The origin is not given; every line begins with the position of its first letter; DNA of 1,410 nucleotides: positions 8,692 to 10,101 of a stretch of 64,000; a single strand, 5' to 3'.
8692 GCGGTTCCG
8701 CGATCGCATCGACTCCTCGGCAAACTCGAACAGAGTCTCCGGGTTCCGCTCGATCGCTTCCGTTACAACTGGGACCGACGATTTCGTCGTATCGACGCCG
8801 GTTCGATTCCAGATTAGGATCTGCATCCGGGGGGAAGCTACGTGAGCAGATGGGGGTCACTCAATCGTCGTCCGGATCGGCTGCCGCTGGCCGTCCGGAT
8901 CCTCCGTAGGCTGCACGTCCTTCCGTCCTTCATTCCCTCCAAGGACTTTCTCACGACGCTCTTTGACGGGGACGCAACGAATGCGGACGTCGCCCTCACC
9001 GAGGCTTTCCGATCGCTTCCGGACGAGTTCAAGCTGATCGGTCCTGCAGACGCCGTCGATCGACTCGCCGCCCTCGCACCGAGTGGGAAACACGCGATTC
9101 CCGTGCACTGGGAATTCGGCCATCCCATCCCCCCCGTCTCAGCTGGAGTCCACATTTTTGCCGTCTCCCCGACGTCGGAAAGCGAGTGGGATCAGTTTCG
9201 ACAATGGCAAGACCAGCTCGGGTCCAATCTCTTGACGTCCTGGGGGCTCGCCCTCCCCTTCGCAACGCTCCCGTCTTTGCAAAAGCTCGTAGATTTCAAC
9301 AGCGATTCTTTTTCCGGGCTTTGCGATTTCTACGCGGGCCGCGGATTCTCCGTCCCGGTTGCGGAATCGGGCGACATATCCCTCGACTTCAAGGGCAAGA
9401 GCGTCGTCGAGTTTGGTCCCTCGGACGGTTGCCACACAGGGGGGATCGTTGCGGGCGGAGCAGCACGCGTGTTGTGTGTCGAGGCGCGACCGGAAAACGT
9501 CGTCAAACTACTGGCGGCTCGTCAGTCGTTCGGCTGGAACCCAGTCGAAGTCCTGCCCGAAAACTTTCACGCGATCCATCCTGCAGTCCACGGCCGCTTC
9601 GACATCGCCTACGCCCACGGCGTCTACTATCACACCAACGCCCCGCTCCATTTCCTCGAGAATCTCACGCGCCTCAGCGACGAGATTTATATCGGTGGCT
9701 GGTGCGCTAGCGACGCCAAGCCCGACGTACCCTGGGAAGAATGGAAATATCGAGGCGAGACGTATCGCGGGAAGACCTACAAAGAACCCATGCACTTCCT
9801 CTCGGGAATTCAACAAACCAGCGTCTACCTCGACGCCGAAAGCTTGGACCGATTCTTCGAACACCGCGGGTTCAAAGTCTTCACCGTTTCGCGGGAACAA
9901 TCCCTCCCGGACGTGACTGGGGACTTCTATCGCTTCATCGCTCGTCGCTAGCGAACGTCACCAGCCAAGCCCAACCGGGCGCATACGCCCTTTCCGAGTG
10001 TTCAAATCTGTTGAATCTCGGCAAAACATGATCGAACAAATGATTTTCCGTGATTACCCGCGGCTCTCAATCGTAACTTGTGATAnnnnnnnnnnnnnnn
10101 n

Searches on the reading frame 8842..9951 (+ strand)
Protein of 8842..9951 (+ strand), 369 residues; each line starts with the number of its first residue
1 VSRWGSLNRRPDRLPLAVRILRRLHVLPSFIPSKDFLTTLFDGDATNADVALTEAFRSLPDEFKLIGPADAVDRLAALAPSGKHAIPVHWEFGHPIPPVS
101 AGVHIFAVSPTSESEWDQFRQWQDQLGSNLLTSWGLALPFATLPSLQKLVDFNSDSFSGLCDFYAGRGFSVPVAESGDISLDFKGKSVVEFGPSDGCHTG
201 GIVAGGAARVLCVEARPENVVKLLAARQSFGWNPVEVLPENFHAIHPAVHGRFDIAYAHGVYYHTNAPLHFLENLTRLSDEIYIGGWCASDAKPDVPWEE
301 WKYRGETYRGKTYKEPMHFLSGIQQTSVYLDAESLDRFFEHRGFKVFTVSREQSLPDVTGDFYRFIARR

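Call 15: search_protein_families(library=pfam, proteins=[window:8842-9951:+], max_evalue=0.001)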
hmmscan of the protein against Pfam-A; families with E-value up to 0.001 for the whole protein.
window:8842-9951:+ (369 aa): 2 families
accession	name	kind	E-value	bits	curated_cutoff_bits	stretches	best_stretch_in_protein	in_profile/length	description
PF08003.17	Methyltransf_9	-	1.3e-05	24.8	23.8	1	182-276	113-206/315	Protein of unknown function (DUF1698)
PF13489.12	Methyltransf_23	-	0.00031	20.9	27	1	182-347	20-162/164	Methyltransferase domain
